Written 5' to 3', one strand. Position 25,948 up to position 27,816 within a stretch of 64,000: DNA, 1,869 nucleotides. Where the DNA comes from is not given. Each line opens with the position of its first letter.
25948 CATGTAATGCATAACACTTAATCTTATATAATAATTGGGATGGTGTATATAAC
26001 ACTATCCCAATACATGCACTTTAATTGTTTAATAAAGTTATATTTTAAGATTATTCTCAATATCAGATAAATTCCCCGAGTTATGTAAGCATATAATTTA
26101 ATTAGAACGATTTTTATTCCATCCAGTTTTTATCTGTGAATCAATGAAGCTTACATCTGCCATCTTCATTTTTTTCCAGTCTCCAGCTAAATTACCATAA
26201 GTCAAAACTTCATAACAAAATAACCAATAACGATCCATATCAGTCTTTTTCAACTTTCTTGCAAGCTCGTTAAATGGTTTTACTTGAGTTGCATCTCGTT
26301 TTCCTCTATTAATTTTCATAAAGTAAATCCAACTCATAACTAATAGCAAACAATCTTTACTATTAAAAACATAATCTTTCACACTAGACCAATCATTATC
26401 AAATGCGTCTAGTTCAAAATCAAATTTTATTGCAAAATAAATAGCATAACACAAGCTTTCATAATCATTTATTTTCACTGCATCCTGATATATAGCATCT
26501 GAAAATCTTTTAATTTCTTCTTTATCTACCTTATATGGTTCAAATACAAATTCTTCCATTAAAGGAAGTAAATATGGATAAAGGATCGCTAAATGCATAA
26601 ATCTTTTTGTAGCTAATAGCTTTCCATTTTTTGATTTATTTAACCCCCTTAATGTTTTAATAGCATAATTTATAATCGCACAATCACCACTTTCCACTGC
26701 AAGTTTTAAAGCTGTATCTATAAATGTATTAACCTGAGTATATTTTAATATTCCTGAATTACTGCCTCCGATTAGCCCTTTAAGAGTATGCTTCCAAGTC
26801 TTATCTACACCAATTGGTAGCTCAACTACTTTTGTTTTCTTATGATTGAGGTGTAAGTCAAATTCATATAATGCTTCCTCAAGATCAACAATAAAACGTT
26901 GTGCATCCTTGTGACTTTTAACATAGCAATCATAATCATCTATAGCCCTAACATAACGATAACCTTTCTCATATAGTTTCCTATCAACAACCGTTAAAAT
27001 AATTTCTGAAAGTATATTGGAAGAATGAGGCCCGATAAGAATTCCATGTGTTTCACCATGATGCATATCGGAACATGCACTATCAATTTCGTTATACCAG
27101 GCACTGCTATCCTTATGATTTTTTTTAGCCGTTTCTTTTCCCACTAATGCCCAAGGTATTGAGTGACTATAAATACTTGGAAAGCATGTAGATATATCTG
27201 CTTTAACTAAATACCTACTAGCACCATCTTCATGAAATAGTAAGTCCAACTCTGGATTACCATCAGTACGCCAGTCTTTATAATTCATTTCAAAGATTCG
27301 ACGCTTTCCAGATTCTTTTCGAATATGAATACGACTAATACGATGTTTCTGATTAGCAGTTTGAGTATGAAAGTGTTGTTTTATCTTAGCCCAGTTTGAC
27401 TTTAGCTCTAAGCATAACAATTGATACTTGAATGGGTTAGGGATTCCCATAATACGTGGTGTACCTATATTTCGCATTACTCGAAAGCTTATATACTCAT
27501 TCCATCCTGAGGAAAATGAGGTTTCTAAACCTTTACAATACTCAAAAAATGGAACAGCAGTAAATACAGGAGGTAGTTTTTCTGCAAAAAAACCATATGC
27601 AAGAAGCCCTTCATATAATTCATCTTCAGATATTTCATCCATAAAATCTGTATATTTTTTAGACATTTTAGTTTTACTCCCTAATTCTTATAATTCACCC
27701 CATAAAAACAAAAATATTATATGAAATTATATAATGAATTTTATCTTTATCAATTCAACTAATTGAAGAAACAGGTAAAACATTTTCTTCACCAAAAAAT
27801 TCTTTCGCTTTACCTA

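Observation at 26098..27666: Abi/UG-class reverse transcriptase 88 bp downstream of gajB, co-oriented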

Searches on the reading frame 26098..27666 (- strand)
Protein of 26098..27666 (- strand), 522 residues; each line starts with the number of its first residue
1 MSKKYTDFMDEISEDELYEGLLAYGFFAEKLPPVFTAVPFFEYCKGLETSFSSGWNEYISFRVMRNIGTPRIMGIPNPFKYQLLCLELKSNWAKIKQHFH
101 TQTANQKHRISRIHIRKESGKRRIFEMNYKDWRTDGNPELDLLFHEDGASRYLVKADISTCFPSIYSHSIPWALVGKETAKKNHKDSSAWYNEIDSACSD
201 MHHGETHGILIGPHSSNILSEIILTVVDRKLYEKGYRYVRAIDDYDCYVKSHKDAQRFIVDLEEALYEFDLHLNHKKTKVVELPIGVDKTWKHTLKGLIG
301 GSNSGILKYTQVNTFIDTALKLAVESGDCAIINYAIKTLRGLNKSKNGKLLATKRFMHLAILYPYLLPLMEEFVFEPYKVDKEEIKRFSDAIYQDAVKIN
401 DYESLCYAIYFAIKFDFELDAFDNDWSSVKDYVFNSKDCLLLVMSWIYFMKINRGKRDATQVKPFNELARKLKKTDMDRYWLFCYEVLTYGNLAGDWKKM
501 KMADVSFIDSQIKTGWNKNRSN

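Call 3: search_protein_families(library=pfam, proteins=[window:26098-27666:-], max_evalue=0.01)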
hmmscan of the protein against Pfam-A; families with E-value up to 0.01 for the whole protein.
window:26098-27666:- (522 aa): 1 family
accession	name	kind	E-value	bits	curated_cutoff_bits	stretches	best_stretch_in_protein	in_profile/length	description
PF00078.32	RVT_1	-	2.5e-09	37.6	29.6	1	146-282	63-193/205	Reverse transcriptase (RNA-dependent DNA polymerase)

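Call 4: search_protein_families(library=padloc, proteins=[window:26098-27666:-], max_evalue=0.01)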
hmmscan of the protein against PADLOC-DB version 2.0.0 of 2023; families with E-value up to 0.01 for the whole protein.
window:26098-27666:- (522 aa): 48 families (the best 25 are shown)
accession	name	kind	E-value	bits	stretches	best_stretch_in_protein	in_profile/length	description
PDLC02178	Drt4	-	4.7e-202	670.5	1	1-512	1-504/506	-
PDLC03752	Drt4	-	5.5e-165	548.1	1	9-510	1-465/467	DRT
PDLC02180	Drt4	-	4e-94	314.3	1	11-512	3-499/532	-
PDLC03748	Drt6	-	1.8e-90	302.3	1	18-511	4-480/511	DRT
PDLC02177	Drt4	-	1.9e-76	255.9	1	19-499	4-480/541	-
PDLC02179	Drt4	-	2.4e-70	236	1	19-493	5-467/542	-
PDLC03769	RT_UG30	-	8.6e-62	207.3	1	19-494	7-467/493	DRT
PDLC03751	RT_UG14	-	1.8e-44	150.4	1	5-339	11-349/493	DRT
PDLC03743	AbiK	-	5.5e-40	136.1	1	53-492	68-487/546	DRT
PDLC02348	AbiK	-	1.3e-39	134.8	1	34-493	46-491/544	AbiK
PDLC03770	RT_UG31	-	6.6e-38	129.1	1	22-498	4-424/456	DRT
PDLC03784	Drt3b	-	1.9e-36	124.1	1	151-293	171-319/604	DRT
PDLC03744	AbiP2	-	2.1e-33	113.9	1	72-281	82-290/489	DRT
PDLC02176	Drt3b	-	1.6e-31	107.7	1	152-290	183-330/651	-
PDLC03783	Drt8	-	2.3e-27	94.5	1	121-282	111-260/493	DRT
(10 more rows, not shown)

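Call 15: search_solved_structures(query=window:26098-27666:-, max_evalue=0.001, show_alignments=2)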
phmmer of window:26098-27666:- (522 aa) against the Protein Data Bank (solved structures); distinct sequences matched with E-value up to 0.001: 13.
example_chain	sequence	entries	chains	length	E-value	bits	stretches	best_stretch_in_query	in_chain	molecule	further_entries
9vdo_A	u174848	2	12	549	2e-46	161.9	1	15-486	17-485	Reverse transcriptase domain-containing protein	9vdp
21ou_A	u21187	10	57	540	2.7e-46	161.5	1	16-486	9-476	Reverse transcriptase domain-containing protein | UG15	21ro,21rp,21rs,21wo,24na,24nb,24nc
9ltm_A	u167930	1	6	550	2.8e-46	161.4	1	16-486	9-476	Reverse transcriptase domain-containing protein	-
9vdv_A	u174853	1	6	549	2.6e-44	155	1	15-486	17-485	Reverse transcriptase domain-containing protein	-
9luj_A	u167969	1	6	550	3.6e-44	154.5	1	16-486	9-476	Reverse transcriptase domain-containing protein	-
9wy8_A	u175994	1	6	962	1.8e-30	109.3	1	14-394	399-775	Maltose/maltodextrin-binding periplasmic protein,Reverse transcriptase domain-containing p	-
7r08_A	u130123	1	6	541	1.8e-16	63.1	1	73-282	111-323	Reverse transcriptase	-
26cz_A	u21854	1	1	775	3.7e-16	62.1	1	149-290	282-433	Small ubiquitin-related modifier,RNA-directed DNA polymerase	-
7r06_A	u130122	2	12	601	4.9e-16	61.6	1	155-318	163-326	AbiK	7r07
7z0z_A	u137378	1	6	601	5e-16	61.6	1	155-318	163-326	AbiK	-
9z6y_H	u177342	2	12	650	3.8e-10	42.2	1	153-279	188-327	Drt3b reverse transcriptase protein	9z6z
6me0_C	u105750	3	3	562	1.5e-05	27.1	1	147-289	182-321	Maturase reverse transcriptase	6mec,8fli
6ar1_A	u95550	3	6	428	0.00036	22.5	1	151-297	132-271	GsI-IIC RT | Trt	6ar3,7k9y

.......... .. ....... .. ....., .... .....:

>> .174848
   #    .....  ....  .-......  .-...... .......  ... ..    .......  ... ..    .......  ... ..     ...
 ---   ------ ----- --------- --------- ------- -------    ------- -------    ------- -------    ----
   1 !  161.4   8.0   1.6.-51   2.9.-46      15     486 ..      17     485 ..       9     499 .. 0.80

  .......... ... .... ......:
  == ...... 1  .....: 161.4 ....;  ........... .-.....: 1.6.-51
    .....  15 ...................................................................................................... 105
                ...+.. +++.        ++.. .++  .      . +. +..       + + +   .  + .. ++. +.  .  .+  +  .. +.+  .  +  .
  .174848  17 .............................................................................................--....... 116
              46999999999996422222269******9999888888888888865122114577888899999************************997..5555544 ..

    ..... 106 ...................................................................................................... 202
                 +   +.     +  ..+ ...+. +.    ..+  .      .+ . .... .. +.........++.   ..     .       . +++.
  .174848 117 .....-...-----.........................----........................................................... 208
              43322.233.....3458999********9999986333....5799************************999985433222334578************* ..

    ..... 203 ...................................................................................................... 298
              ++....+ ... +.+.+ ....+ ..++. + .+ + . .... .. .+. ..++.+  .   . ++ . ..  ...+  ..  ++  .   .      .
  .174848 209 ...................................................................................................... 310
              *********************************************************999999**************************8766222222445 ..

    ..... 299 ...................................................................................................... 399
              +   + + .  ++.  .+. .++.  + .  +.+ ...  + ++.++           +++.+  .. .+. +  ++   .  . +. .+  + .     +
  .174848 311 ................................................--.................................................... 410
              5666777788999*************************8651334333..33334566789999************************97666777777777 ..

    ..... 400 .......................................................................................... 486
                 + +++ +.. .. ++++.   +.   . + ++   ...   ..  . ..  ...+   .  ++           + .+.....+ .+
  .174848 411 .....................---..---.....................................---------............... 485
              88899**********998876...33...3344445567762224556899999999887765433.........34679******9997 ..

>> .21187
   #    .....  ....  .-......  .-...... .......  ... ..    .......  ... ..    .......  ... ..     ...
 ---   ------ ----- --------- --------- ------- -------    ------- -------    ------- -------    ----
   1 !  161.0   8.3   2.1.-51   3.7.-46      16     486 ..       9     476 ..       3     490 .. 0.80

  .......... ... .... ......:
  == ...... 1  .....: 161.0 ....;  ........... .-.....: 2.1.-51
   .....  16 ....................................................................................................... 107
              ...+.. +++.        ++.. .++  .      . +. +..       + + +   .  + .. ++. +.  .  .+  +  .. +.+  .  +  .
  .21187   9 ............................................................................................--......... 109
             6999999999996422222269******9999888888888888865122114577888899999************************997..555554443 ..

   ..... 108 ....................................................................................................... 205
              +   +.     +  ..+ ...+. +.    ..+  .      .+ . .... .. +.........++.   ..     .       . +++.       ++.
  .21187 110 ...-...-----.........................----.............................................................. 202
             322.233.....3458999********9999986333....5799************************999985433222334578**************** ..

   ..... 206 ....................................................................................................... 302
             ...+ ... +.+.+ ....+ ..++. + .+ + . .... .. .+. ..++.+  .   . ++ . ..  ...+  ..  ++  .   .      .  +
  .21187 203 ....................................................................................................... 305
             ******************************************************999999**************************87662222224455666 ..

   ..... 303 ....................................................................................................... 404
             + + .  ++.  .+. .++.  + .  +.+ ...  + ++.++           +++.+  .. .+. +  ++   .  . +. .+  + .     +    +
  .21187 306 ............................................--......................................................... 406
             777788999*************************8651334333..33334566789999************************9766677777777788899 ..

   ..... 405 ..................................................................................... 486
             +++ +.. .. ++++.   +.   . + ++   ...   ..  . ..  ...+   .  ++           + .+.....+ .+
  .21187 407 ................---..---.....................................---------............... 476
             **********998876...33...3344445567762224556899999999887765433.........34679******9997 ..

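Call 17: find_homologous_proteins(query=window:26098-27666:-, max_evalue=1e-10)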
Query window:26098-27666:- (522 aa): 1925 proteins with E <= 1e-10 among 6077 candidates; the best 120 are listed.
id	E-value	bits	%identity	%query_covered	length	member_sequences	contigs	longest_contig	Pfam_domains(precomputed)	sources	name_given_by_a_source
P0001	0.0e+0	1218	100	100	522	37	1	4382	PF00078.33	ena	-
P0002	0.0e+0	1046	86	99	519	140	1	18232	PF00078.33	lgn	-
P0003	1.1e-294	996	82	99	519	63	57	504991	PF00078.33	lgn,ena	-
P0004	2.0e-273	926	75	99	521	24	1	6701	PF00078.33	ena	-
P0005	4.0e-257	872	71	100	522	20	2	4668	PF00078.33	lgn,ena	-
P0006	4.5e-255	865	70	99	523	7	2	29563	PF00078.33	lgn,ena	-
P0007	4.3e-254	862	70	100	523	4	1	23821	PF00078.33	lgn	-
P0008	5.5e-254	862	70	99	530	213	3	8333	PF00078.33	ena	-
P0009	2.8e-253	859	71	98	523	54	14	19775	PF00078.33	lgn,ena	-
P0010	3.1e-253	859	69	100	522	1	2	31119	PF00078.33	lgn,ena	-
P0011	1.3e-252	857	70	99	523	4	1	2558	PF00078.33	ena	-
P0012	5.8e-252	855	69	98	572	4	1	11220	PF00078.33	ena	-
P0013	1.1e-251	854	71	98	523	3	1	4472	PF00078.33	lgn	-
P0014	4.2e-251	852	70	99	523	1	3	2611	PF00078.33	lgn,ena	-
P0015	3.2e-250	849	69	99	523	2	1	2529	PF00078.33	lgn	-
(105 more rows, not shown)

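Call 19: find_related_loci(query=A1, collection=genome_contigs, flank=10000)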
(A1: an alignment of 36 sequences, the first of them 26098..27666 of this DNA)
Query A1 (522 aa) in genome_contigs; peptide patterns used: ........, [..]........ (x = any residue, [..] = any of these).
127 stretches matched a pattern; 55 encode a relative of the query (tblastn E <= 1e-3); 55 distinct loci.
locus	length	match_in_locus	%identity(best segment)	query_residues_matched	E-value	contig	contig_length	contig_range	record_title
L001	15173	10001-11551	88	1-517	0e+0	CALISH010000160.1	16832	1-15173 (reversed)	MAG TPA_asm: uncultured Solobacterium sp. isolate ERR589484_bin.50_CONCOCT_v1.1_MAG genome assembly, contig: ERZ772945.1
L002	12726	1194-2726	70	1-512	0e+0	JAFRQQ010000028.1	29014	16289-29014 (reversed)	MAG: Clostridia bacterium isolate RGIG2712 Goat_Omasum-4__c502930, whole genome shotgun sequence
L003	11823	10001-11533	69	1-512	0e+0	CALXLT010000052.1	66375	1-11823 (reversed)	MAG: uncultured Spirochaetaceae bacterium isolate E27__bin395 genome assembly, contig: E27__k127_4374515, whole genome s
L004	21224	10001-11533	68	1-512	0e+0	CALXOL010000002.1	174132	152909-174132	MAG: uncultured Spirochaetaceae bacterium isolate BRZ_SB__bin90 genome assembly, contig: BRZ_SB__NODE_53_length_174132_c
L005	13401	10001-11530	69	2-512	0e+0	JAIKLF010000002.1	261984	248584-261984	Murdochiella sp. Marseille-P8839 NODE_2_length_261290_cov_17.0895, whole genome shotgun sequence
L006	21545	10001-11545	67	1-515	0e+0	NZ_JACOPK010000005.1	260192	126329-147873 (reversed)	Agathobaculum hominis strain M2 M2_ctg0005, whole genome shotgun sequence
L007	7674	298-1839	67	1-515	0e+0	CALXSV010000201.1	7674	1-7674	MAG: uncultured Clostridia bacterium isolate E12__bin57 genome assembly, contig: E12__k127_2488715, whole genome shotgun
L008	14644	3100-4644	66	1-515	0e+0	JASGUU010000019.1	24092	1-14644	MAG: Bacillota bacterium isolate MAG114_KBP c_000000019211, whole genome shotgun sequence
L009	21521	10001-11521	66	1-508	0e+0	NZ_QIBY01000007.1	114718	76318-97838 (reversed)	Parvibacter caecicola strain DSM 22242 DSM22242T_contig_007, whole genome shotgun sequence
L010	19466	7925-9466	69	1-515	0e+0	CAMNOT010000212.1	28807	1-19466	MAG: uncultured Clostridia bacterium isolate SRR873599_bin.74_metaWRAP_v1.3_MAG genome assembly, contig: ERZ1756080.2873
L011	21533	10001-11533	64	1-512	0e+0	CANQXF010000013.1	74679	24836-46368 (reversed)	MAG: uncultured Ruminiclostridium sp. isolate Lapin-020__bin123 genome assembly, contig: Lapin-020__NODE_285_length_7467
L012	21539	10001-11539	63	1-514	0e+0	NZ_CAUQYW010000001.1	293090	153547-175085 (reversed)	MAG: uncultured Veillonella sp. isolate ERR9968876_bin.3_MetaWRAP_v1.3_MAG ERZ21615684.10, whole genome shotgun sequence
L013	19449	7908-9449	69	1-515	0e+0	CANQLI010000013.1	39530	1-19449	MAG: uncultured Clostridia bacterium isolate Lapin-015__bin50 genome assembly, contig: Lapin-015__NODE_782_length_39530_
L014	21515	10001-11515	62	1-508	0e+0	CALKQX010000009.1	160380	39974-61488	MAG TPA_asm: uncultured Stomatobaculum sp. isolate ERR589686_bin.42_CONCOCT_v1.1_MAG genome assembly, contig: ERZ773036.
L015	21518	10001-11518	54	1-512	0e+0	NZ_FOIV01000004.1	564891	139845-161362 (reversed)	Prevotella sp. khp7, whole genome shotgun sequence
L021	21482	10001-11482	46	2-508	8e-155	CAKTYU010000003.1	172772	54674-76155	MAG: uncultured Clostridia bacterium isolate REFINED_METABAT215_TOP10_CONTIGS_1500_ASSEMBLY_K77_MERGED__Hadza_MoBio_hadz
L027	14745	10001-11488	44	3-509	1e-141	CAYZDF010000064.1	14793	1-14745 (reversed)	MAG TPA_asm: uncultured Gracilibacteraceae bacterium isolate binchicken_co168_128 genome assembly, contig: NODE_7043_len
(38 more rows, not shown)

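Call 30: find_encoding_contigs(protein=P0003, flank=8000, max_places=6)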
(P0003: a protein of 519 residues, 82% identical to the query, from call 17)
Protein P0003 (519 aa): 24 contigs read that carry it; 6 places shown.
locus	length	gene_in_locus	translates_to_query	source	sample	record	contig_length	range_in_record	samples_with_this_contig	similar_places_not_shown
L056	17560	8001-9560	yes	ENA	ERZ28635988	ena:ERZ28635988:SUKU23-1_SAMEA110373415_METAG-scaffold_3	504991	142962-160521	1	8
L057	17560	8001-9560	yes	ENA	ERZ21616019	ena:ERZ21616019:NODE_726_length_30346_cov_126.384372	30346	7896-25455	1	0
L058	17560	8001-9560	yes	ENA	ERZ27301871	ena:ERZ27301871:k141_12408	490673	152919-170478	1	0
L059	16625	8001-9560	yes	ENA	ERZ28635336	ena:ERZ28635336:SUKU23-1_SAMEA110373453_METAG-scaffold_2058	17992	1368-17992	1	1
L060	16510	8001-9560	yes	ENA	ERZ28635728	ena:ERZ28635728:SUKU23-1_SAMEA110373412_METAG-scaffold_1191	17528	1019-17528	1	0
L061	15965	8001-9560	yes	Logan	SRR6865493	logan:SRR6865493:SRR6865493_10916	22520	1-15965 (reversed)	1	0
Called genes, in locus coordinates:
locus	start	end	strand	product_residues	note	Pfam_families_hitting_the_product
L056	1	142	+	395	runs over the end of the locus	PF01546:Peptidase_M20, PF07687:M20_dimer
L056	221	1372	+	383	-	PF00702:Hydrolase (faint), PF08282:Hydrolase_3, PF13344:Hydrolase_6 (faint), PF08282:Hydrolase_3, PF05116:S6PP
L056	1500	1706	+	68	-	PF12797:Fer4_2 (faint), PF12838:Fer4_7 (faint), PF13237:Fer4_10 (weak), PF12837:Fer4_6 (faint), PF14697:Fer4_21, PF00037:Fer4 (faint), PF13183:Fer4_8 (faint), PF13187:Fer4_9 (weak), +1 more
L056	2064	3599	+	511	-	PF00117:GATase, PF07722:Peptidase_C26, PF02540:NAD_synthase (faint), PF03054:tRNA_Me_trans (faint), PF00958:GMP_synt_C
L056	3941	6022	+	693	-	PF02463:SMC_N (faint), PF13175:AAA_15, PF20469:OLD-like_TOPRIM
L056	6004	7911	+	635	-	PF00580:UvrD-helicase, PF13245:AAA_19, PF01443:Viral_helicase1 (faint), PF00580:UvrD-helicase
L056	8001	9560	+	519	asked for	PF00078:RVT_1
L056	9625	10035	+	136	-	-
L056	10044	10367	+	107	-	-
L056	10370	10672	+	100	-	-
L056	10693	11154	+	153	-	PF00583:Acetyltransf_1, PF13673:Acetyltransf_10, PF13508:Acetyltransf_7, PF08445:FR47 (weak)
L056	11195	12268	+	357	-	-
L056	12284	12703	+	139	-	PF13673:Acetyltransf_10, PF00583:Acetyltransf_1, PF13508:Acetyltransf_7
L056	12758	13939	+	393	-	-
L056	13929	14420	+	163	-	PF13527:Acetyltransf_9, PF00583:Acetyltransf_1, PF13673:Acetyltransf_10, PF13508:Acetyltransf_7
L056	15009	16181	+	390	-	PF01497:Peripla_BP_2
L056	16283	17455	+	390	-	PF01497:Peripla_BP_2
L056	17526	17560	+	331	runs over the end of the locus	PF01032:FecCD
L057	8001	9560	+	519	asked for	PF00078:RVT_1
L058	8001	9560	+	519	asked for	PF00078:RVT_1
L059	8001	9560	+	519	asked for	PF00078:RVT_1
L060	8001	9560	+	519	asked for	PF00078:RVT_1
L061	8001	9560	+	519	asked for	PF00078:RVT_1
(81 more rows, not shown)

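Call 31: find_encoding_contigs(protein=P0002, flank=8000, max_places=4)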
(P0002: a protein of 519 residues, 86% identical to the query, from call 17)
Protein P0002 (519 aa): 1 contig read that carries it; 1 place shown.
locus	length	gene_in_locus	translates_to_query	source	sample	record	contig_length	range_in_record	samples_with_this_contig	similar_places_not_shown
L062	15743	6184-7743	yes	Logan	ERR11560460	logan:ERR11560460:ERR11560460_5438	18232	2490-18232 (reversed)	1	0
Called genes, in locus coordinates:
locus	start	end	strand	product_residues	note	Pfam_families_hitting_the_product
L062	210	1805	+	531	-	PF00117:GATase, PF07722:Peptidase_C26, PF02540:NAD_synthase (faint), PF00958:GMP_synt_C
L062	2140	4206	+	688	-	PF13175:AAA_15, PF20469:OLD-like_TOPRIM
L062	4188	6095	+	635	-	PF00580:UvrD-helicase, PF13245:AAA_19, PF13361:UvrD_C (weak), PF01443:Viral_helicase1 (faint), PF00580:UvrD-helicase, PF13538:UvrD_C_2 (faint)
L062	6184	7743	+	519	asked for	PF00078:RVT_1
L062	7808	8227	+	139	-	-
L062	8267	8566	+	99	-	-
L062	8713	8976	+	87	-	-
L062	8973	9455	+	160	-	PF13527:Acetyltransf_9, PF00583:Acetyltransf_1, PF13673:Acetyltransf_10, PF13508:Acetyltransf_7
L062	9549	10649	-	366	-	PF00950:ABC-3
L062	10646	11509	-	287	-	PF00950:ABC-3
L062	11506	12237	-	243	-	PF00005:ABC_tran, PF02463:SMC_N (weak), PF13555:AAA_29 (faint), PF13476:AAA_23 (faint), PF13304:AAA_21 (weak)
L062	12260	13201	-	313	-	PF01297:ZnuA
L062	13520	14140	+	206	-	PF13103:TonB_2 (weak), PF03544:TonB_C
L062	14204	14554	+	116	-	PF03544:TonB_C (weak)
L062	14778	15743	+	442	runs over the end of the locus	PF13596:PAS_10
